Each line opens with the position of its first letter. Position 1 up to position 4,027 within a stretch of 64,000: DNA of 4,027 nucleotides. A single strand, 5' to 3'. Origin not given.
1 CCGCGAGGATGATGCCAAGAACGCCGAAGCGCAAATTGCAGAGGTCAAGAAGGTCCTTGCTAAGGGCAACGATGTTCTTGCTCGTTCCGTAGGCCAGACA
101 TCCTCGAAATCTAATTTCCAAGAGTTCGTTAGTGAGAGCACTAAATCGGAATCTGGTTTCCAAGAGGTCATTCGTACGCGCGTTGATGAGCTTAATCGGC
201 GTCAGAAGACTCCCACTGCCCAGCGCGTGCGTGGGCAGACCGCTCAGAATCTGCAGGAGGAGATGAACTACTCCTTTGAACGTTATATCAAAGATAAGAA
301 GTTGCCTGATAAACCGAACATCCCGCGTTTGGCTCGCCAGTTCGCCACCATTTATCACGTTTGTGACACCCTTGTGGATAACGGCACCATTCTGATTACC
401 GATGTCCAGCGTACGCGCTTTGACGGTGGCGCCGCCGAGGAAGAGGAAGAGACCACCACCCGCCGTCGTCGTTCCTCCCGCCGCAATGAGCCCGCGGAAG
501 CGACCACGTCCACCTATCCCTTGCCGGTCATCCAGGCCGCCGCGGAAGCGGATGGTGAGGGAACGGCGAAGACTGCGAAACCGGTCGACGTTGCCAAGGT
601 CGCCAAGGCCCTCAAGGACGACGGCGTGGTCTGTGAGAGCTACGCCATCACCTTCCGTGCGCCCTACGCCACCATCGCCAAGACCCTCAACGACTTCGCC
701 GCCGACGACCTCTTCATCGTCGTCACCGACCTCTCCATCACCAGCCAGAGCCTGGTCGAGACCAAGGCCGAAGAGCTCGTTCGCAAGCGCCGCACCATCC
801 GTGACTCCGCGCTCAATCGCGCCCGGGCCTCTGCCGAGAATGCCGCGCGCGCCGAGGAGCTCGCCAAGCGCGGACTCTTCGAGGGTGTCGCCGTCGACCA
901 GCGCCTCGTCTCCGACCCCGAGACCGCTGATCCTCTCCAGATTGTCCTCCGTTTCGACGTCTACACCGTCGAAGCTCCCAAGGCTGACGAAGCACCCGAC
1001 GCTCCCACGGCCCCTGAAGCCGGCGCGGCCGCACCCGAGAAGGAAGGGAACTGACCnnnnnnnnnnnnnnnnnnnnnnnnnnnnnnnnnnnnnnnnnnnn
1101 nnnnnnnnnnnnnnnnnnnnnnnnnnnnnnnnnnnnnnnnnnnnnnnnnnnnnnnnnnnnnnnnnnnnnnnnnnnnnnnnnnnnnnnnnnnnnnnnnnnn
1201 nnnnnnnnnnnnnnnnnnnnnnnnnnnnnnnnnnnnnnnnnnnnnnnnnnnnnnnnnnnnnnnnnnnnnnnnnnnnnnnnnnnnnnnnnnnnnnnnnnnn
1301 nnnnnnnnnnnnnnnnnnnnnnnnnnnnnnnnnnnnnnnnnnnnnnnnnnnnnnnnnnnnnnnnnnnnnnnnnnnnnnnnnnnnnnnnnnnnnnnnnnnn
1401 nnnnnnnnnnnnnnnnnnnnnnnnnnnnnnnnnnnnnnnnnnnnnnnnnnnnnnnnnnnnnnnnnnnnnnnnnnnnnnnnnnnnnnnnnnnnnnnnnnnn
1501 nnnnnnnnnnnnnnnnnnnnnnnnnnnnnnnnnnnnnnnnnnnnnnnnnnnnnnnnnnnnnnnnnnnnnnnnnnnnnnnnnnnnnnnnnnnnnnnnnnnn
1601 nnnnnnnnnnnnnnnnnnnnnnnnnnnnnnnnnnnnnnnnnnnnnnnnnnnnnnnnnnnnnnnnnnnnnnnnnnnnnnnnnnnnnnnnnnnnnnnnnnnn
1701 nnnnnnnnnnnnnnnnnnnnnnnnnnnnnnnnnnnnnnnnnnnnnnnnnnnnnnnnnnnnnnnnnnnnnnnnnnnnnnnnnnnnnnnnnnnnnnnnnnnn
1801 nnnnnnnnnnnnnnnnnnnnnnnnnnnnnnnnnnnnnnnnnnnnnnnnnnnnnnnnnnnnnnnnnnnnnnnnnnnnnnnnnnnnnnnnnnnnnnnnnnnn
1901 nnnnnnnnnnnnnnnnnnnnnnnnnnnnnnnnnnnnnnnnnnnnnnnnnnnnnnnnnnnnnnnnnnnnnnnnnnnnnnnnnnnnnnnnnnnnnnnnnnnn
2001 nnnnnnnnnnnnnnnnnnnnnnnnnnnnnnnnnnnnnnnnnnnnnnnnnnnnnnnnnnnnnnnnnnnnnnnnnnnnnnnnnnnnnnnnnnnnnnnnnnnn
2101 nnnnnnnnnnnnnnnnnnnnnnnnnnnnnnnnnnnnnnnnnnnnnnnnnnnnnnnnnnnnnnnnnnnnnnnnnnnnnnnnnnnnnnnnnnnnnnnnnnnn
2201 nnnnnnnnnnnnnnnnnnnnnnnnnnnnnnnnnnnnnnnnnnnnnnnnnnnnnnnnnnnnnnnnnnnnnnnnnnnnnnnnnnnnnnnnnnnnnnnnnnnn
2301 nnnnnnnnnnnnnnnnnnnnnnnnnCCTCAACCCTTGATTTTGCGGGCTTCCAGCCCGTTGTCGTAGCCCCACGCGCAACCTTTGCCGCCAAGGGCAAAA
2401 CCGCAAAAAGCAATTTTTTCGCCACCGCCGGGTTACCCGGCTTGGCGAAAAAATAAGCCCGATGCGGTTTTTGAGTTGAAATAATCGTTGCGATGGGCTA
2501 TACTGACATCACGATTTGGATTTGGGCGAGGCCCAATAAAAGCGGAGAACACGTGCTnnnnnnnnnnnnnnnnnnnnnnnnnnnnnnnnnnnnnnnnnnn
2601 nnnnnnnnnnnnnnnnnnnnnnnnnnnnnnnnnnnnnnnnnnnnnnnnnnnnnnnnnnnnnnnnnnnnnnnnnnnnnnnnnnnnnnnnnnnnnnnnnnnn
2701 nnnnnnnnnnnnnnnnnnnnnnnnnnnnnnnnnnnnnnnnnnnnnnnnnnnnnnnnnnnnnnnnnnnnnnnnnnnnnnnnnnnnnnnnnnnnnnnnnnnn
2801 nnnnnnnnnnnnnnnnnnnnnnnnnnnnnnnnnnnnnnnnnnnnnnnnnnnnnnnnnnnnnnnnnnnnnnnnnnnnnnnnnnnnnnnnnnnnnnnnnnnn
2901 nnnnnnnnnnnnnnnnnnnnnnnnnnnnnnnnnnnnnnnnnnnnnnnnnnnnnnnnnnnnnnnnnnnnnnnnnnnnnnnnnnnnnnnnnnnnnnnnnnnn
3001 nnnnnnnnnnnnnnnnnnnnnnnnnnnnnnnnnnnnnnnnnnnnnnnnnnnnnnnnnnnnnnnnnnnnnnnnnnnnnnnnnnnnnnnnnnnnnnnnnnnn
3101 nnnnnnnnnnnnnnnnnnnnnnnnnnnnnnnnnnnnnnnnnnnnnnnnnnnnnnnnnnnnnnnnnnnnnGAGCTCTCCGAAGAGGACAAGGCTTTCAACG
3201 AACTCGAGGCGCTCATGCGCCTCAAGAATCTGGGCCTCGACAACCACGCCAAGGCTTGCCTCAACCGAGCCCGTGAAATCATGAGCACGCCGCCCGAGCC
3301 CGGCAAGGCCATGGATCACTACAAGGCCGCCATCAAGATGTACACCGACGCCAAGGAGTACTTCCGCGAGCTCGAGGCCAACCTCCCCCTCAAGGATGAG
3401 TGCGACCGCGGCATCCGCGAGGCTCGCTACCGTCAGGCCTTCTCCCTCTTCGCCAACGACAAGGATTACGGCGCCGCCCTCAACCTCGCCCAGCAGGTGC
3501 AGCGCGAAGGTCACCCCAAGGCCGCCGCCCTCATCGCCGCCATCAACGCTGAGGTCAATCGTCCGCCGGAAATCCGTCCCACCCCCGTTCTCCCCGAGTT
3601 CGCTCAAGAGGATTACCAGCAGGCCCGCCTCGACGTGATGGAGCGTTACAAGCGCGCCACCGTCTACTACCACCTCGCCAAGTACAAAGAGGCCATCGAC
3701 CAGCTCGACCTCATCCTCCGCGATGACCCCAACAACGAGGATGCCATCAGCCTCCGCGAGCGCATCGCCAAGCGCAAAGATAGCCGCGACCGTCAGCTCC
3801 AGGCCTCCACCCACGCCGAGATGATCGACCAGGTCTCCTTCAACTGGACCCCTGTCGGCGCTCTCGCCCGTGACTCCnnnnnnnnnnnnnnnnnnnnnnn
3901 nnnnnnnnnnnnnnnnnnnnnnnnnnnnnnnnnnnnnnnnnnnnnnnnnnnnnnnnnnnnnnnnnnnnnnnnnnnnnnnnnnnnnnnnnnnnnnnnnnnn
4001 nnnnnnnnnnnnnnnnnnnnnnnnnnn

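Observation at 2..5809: Secretin with fused acidic PEVPA-repeat and TPR N-terminus, preceded by a Zn-ribbon/TSP3-repeat membrane protein operon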

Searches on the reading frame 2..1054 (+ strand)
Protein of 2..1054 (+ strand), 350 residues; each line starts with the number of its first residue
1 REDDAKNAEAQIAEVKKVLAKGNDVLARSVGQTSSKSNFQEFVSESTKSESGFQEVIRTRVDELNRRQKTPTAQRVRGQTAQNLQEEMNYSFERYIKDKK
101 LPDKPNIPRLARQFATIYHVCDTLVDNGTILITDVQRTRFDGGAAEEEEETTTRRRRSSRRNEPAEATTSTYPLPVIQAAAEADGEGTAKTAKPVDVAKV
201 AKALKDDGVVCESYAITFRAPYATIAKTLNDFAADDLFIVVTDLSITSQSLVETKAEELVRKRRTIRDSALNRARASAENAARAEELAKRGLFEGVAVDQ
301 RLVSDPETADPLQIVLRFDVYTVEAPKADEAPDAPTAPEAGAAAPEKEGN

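Call 4: search_protein_families(library=pfam, proteins=[window:2-1054:+], max_evalue=0.1)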
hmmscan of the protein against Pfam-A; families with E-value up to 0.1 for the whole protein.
window:2-1054:+ (350 aa): 0 families

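Call 5: search_protein_families(library=ncbifam, proteins=[window:2-1054:+], max_evalue=0.1)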
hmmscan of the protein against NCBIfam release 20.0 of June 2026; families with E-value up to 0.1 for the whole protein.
window:2-1054:+ (350 aa): 3 families
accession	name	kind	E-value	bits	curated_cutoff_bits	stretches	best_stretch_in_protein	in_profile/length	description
NF038287.2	Amuc_1100_fam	equivalog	3.8e-06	26.5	180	1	47-177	95-215/326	Amuc_1100 family pilus-like protein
TIGR01837.1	PHA_granule_1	subfamily_domain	0.0018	18.4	94.7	1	15-117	6-108/118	poly(hydroxyalkanoate) granule-associated protein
NF051444.1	HblA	equivalog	0.068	12.4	690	0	198-285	111-197/375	hemolysin BL binding component B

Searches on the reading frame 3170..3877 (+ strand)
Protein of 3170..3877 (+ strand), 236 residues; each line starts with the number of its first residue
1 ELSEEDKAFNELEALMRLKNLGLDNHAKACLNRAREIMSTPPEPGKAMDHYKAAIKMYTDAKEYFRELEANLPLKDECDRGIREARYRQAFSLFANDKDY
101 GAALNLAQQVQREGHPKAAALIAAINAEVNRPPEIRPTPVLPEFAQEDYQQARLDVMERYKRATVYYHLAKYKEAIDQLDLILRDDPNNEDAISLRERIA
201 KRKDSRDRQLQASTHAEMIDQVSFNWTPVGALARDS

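Call 44: search_solved_structures(query=A3, max_evalue=1)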
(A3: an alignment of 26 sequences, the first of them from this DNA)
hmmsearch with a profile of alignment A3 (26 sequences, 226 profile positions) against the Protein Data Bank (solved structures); distinct sequences matched with E-value up to 1: 117 (the best 60 are shown).
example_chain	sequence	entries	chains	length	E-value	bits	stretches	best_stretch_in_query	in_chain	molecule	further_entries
9qhb_A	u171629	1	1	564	1.6e-13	54.4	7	75-183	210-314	Engineered tetratricopeptide repeat protein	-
8bu0_A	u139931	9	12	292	7.8e-12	48.9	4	73-183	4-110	Consensus tetratricopeptide repeat protein | Crystal structure of an 8-repeat consensus TPR superhelix with Zinc. | Monomer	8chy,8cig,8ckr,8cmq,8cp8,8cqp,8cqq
6vfh_A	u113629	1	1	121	4e-09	40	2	149-185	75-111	T33_dn10A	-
1na0_A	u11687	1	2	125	4.8e-09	39.8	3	147-183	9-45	designed protein CTPR3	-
9qhc_A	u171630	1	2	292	1.3e-08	38.3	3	73-183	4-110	Engineered tetratricopeptide repeat protein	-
7bev_A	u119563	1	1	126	6.8e-08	36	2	148-194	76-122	Sperm-associated antigen 1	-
6v8e_A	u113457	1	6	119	8.2e-08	35.7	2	151-183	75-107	Designed protein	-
3kd7_A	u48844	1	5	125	8.9e-08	35.6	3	149-183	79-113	CTPR390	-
6vfi_B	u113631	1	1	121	2.3e-07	34.3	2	149-183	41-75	O43_dn18B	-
7obi_A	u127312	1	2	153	4.1e-07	33.5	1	155-194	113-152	CTPR-rv4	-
2wqh_A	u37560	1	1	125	4.1e-07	33.4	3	147-183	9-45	CTPR3Y3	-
8ump_A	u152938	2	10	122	5.8e-07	33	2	148-183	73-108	T33-ml35-redesigned-TPR-domain-fold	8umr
6vl6_A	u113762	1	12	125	6.4e-07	32.8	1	147-192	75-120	T33_dn2A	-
8ch0_A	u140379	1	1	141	7.9e-07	32.5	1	73-183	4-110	Consensus tetratricopeptide repeat protein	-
8bda_E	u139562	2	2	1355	1.1e-06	32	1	130-190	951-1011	Intraflagellar transport protein 139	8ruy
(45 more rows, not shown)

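Call 45: search_protein_families(library=pfam, alignment_id=A3, max_evalue=0.01)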
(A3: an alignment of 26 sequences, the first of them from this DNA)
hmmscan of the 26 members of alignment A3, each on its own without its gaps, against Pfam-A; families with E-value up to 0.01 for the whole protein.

A. member 1, seq(236 aa): 5 families
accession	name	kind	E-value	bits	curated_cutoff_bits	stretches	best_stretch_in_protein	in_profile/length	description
PF13371.12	TPR_9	-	0.00016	22.1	35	1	156-199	29-72/73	Tetratricopeptide repeat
PF14853.12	Fis1_TPR_C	-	0.00056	20.5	25.3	1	163-201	8-46/53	Fis1 C-terminal tetratricopeptide repeat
PF13428.12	TPR_14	-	0.0011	19.8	23.5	0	159-193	4-38/44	Tetratricopeptide repeat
PF13174.12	TPR_6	-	0.0017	19.3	26.3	0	160-188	4-32/33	Tetratricopeptide repeat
PF04212.24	MIT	-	0.0069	16.9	30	0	50-70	19-39/66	MIT (microtubule interacting and transport) domain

B. families by the number of members that match (of 26 scanned): 23 families
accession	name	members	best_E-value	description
PF07719.23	TPR_2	22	4.2e-09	Tetratricopeptide repeat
PF13428.12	TPR_14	21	6.5e-08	Tetratricopeptide repeat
PF14853.12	Fis1_TPR_C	16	2.8e-08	Fis1 C-terminal tetratricopeptide repeat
PF14559.12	TPR_19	12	4e-07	Tetratricopeptide repeat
PF13432.12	TPR_16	10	4.8e-06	Tetratricopeptide repeat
PF12895.13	ANAPC3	9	5.3e-05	Anaphase-promoting complex, cyclosome, subunit 3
PF00515.34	TPR_1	8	1.9e-07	Tetratricopeptide repeat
PF13174.12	TPR_6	8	5.1e-05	Tetratricopeptide repeat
PF13181.12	TPR_8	5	8.6e-05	Tetratricopeptide repeat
PF13424.12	TPR_12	4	1.6e-05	Tetratricopeptide repeat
PF17004.11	SRP_TPR_like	3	2.3e-05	Putative TPR-like repeat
PF13371.12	TPR_9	3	3.2e-05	Tetratricopeptide repeat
PF04212.24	MIT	3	0.0055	MIT (microtubule interacting and transport) domain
PF25062.1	ARM_TT21_N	2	0.0015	Tetratricopeptide repeat protein 21 N-terminal ARM repeat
PF13176.12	TPR_7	1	9e-06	Tetratricopeptide repeat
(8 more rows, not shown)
